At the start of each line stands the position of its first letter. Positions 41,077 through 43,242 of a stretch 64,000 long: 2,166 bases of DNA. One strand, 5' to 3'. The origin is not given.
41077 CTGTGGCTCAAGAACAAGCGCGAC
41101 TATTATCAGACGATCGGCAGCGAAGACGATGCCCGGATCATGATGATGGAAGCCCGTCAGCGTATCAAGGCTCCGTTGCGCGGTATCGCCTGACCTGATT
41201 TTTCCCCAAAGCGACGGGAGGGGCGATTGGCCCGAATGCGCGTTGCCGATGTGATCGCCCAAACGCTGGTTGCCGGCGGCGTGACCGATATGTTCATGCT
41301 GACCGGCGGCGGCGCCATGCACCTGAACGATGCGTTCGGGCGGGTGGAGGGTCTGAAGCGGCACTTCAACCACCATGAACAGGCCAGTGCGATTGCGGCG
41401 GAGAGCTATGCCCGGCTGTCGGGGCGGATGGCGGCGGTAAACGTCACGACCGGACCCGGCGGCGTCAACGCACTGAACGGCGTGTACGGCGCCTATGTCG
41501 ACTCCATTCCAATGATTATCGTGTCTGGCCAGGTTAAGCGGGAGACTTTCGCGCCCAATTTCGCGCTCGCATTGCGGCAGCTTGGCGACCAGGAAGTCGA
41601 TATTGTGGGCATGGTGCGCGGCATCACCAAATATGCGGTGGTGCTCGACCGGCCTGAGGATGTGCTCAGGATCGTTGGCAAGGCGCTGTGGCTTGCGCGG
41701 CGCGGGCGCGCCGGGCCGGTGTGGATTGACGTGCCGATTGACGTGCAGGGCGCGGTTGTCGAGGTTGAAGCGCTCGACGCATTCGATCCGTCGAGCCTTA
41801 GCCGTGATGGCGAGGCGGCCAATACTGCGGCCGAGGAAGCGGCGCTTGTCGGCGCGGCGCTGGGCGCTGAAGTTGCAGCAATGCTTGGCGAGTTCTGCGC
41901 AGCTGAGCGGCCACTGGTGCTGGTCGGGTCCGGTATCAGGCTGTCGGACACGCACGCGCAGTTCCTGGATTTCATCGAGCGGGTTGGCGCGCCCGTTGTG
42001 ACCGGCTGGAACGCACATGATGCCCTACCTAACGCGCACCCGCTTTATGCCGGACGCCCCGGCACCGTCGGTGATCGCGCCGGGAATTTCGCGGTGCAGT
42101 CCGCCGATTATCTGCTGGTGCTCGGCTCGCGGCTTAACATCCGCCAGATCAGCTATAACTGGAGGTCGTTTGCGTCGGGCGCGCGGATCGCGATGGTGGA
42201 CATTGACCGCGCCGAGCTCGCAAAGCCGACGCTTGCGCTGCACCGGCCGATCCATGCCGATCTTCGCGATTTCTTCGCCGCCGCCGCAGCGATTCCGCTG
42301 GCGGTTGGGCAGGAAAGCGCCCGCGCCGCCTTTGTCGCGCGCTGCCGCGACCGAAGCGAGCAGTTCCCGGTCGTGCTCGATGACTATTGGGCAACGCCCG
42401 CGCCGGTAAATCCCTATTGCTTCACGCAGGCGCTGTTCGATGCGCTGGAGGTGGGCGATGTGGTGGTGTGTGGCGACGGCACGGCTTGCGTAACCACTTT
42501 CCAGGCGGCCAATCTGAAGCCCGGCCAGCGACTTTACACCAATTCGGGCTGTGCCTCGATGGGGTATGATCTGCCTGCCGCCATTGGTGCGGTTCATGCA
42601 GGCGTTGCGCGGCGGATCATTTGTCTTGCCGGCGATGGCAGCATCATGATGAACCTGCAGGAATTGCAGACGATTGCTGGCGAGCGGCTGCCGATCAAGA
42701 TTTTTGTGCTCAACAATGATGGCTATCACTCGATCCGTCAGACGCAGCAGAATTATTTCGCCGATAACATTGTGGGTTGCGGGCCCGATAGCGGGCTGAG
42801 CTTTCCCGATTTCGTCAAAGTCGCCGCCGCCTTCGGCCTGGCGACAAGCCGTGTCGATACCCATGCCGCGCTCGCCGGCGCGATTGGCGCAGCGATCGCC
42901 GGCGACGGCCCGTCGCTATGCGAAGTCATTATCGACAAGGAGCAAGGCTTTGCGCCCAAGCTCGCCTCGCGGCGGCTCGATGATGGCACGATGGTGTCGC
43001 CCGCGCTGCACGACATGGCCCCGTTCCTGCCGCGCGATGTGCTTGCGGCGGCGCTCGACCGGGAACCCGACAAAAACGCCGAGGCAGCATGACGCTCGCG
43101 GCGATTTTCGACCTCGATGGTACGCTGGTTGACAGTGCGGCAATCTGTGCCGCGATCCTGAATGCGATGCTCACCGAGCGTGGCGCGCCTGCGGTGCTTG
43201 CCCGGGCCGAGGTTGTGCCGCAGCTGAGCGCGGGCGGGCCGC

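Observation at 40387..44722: Tailoring block (aldolase-like TIM barrel, ALS-like ThDP enzyme, HAD phosphatase, extended SDR) suggests a branched-chain or chain-extended dideoxy sugar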

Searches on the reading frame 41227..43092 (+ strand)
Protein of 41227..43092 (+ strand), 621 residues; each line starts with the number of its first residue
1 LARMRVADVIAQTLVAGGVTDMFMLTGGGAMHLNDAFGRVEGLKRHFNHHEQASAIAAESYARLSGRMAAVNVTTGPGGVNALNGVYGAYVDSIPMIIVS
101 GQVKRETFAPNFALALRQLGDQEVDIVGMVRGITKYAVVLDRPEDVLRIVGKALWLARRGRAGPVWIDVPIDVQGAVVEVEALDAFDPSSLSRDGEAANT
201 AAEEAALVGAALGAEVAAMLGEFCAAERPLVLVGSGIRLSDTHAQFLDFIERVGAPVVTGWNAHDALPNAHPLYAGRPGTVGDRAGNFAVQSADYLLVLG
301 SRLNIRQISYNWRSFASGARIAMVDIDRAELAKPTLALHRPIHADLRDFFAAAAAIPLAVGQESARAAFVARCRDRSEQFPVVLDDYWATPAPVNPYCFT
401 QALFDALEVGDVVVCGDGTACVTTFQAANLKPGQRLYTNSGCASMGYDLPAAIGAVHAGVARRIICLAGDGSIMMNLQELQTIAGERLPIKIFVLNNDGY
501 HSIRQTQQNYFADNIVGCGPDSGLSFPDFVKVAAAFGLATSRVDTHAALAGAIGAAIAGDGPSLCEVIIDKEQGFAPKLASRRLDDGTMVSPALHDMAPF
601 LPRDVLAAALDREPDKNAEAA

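Call 3: search_protein_families(library=pfam, proteins=[window:41227-43092:+])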
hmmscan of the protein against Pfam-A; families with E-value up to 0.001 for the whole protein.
window:41227-43092:+ (621 aa): 3 families
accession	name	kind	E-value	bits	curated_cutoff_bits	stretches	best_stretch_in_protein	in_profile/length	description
PF02775.26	TPP_enzyme_C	-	9.9e-35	120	21.9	1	418-567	3-151/151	Thiamine pyrophosphate enzyme, C-terminal TPP binding domain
PF02776.23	TPP_enzyme_N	-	3.1e-30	104.8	26.8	1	4-126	1-116/119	Thiamine pyrophosphate enzyme, N-terminal TPP binding domain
PF00205.28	TPP_enzyme_M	-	6.9e-29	100.7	30.4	1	225-351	10-135/137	Thiamine pyrophosphate enzyme, central domain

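Call 4: search_protein_families(library=ncbifam, proteins=[window:41227-43092:+])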
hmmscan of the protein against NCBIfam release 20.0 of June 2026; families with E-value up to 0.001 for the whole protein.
window:41227-43092:+ (621 aa): 54 families (the best 25 are shown)
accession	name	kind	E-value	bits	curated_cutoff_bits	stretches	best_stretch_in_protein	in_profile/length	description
NF006524.0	PRK08978.1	equivalog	8.6e-92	308.2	738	1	5-577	2-532/548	acetolactate synthase 2 catalytic subunit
NF006016.1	PRK08155.1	equivalog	1.4e-90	304.3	870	1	3-577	2-540/554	acetolactate synthase large subunit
TIGR00118.1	acolac_lg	equivalog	2.6e-89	300.2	538.35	1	4-579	1-544/557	biosynthetic-type acetolactate synthase large subunit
NF004710.0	PRK06048.1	equivalog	3.2e-84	283.4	976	1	2-577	6-545/561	acetolactate synthase large subunit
NF005651.0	PRK07418.1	subfamily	5.9e-81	272.5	942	1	4-581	19-571/617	acetolactate synthase large subunit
NF004919.0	PRK06276.1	equivalog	6.8e-80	269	866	1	4-573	1-542/582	acetolactate synthase large subunit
NF005584.0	PRK07282.1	equivalog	1.3e-79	268.3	970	1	7-581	13-552/566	acetolactate synthase large subunit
NF005228.0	PRK06725.1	equivalog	2e-79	267.3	991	1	4-578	16-554/571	acetolactate synthase large subunit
NF006319.0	PRK08527.1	equivalog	8.2e-77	258.9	905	1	1-577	1-546/565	acetolactate synthase large subunit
NF005860.0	PRK07789.1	equivalog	1.4e-76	258.2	881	1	3-586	33-595/615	acetolactate synthase large subunit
NF006052.0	PRK08199.1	subfamily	2.9e-74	250.4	539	1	4-573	8-541/559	thiamine pyrophosphate protein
NF005824.0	PRK07710.1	equivalog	2.4e-73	247.4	976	1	4-580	17-559/573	acetolactate synthase large subunit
NF005039.0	PRK06456.1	equivalog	1.5e-71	241.6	868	1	7-579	5-554/572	acetolactate synthase large subunit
NF005058.0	PRK06466.1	equivalog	3.1e-70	237.3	951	1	4-574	4-552/574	acetolactate synthase 3 large subunit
NF006122.0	PRK08266.1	subfamily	5.8e-68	229.7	571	1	2-574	2-529/543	hypothetical protein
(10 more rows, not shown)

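Call 5: search_solved_structures(query=window:41227-43092:+, max_evalue=1e-10)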
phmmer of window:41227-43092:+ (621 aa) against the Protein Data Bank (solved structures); distinct sequences matched with E-value up to 1e-10: 149 (the best 60 are shown).
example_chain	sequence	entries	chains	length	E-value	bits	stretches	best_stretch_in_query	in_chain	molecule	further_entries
8rph_A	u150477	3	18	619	8e-117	394.4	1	3-610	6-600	Thiamine pyrophosphate-binding protein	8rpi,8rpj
6lpi_A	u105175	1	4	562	2.9e-70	240.6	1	6-578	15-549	Acetolactate synthase isozyme 1 large subunit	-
5ahk_A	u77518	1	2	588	1.4e-65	225.1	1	3-584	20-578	ACETOLACTATE SYNTHASE II, LARGE SUBUNIT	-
3e9y_A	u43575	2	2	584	1.6e-60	208.5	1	5-581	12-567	Acetolactate synthase, chloroplastic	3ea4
7u25_A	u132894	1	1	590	1.7e-60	208.4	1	5-581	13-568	Acetolactate synthase, chloroplastic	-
7stq_A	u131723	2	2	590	4.3e-60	207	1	5-581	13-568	Acetolactate synthase, chloroplastic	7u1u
7tzz_A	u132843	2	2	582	5.5e-60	206.7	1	5-581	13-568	Acetolactate synthase, chloroplastic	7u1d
6u9h_A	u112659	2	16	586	5.5e-60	206.7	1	5-581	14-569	Acetolactate synthase, chloroplastic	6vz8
1ybh_A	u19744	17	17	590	5.6e-60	206.7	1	5-581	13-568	Acetolactate synthase, chloroplast | Acetolactate synthase | Acetolactate synthase, chloroplastic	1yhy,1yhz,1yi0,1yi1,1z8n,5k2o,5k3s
8et5_A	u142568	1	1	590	8.5e-60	206.1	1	5-579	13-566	Acetolactate synthase, chloroplastic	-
8xod_A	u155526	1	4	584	1.3e-52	182.4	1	7-572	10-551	BbmA-G484F complex with CBOA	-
8x3x_A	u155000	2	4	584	1.5e-52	182.1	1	7-572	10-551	BbmA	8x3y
9yjz_A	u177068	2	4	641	7.4e-48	166.6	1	12-578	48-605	Acetolactate synthase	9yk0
6dek_A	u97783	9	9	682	9e-47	163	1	13-587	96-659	Acetolactate synthase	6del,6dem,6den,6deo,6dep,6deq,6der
7egv_A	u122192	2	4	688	5.2e-46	160.5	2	9-322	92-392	Acetolactate synthase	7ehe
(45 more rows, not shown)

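Call 12: find_encoding_contigs(protein=window:41227-43092:+, flank=10000, max_places=4)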
Protein window:41227-43092:+ (621 aa): no gene with exactly this product is on record in the collection.

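Call 15: find_encoding_contigs(protein=window:41236-43092:+, flank=10000, max_places=4)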
Protein window:41236-43092:+ (618 aa): no gene with exactly this product is on record in the collection.

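Call 40: search_solved_structures(query=window:41236-43092:+, max_evalue=1e-60, show_alignments=3)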
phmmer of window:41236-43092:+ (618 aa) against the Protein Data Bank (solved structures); distinct sequences matched with E-value up to 1e-60: 3.
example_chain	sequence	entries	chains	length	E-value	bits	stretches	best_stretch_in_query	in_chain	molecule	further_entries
8rph_A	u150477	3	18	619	2.2e-116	392.9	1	2-607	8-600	Thiamine pyrophosphate-binding protein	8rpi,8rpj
6lpi_A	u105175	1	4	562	7e-70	239.4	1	6-575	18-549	Acetolactate synthase isozyme 1 large subunit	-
5ahk_A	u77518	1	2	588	4e-65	223.6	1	1-581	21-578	ACETOLACTATE SYNTHASE II, LARGE SUBUNIT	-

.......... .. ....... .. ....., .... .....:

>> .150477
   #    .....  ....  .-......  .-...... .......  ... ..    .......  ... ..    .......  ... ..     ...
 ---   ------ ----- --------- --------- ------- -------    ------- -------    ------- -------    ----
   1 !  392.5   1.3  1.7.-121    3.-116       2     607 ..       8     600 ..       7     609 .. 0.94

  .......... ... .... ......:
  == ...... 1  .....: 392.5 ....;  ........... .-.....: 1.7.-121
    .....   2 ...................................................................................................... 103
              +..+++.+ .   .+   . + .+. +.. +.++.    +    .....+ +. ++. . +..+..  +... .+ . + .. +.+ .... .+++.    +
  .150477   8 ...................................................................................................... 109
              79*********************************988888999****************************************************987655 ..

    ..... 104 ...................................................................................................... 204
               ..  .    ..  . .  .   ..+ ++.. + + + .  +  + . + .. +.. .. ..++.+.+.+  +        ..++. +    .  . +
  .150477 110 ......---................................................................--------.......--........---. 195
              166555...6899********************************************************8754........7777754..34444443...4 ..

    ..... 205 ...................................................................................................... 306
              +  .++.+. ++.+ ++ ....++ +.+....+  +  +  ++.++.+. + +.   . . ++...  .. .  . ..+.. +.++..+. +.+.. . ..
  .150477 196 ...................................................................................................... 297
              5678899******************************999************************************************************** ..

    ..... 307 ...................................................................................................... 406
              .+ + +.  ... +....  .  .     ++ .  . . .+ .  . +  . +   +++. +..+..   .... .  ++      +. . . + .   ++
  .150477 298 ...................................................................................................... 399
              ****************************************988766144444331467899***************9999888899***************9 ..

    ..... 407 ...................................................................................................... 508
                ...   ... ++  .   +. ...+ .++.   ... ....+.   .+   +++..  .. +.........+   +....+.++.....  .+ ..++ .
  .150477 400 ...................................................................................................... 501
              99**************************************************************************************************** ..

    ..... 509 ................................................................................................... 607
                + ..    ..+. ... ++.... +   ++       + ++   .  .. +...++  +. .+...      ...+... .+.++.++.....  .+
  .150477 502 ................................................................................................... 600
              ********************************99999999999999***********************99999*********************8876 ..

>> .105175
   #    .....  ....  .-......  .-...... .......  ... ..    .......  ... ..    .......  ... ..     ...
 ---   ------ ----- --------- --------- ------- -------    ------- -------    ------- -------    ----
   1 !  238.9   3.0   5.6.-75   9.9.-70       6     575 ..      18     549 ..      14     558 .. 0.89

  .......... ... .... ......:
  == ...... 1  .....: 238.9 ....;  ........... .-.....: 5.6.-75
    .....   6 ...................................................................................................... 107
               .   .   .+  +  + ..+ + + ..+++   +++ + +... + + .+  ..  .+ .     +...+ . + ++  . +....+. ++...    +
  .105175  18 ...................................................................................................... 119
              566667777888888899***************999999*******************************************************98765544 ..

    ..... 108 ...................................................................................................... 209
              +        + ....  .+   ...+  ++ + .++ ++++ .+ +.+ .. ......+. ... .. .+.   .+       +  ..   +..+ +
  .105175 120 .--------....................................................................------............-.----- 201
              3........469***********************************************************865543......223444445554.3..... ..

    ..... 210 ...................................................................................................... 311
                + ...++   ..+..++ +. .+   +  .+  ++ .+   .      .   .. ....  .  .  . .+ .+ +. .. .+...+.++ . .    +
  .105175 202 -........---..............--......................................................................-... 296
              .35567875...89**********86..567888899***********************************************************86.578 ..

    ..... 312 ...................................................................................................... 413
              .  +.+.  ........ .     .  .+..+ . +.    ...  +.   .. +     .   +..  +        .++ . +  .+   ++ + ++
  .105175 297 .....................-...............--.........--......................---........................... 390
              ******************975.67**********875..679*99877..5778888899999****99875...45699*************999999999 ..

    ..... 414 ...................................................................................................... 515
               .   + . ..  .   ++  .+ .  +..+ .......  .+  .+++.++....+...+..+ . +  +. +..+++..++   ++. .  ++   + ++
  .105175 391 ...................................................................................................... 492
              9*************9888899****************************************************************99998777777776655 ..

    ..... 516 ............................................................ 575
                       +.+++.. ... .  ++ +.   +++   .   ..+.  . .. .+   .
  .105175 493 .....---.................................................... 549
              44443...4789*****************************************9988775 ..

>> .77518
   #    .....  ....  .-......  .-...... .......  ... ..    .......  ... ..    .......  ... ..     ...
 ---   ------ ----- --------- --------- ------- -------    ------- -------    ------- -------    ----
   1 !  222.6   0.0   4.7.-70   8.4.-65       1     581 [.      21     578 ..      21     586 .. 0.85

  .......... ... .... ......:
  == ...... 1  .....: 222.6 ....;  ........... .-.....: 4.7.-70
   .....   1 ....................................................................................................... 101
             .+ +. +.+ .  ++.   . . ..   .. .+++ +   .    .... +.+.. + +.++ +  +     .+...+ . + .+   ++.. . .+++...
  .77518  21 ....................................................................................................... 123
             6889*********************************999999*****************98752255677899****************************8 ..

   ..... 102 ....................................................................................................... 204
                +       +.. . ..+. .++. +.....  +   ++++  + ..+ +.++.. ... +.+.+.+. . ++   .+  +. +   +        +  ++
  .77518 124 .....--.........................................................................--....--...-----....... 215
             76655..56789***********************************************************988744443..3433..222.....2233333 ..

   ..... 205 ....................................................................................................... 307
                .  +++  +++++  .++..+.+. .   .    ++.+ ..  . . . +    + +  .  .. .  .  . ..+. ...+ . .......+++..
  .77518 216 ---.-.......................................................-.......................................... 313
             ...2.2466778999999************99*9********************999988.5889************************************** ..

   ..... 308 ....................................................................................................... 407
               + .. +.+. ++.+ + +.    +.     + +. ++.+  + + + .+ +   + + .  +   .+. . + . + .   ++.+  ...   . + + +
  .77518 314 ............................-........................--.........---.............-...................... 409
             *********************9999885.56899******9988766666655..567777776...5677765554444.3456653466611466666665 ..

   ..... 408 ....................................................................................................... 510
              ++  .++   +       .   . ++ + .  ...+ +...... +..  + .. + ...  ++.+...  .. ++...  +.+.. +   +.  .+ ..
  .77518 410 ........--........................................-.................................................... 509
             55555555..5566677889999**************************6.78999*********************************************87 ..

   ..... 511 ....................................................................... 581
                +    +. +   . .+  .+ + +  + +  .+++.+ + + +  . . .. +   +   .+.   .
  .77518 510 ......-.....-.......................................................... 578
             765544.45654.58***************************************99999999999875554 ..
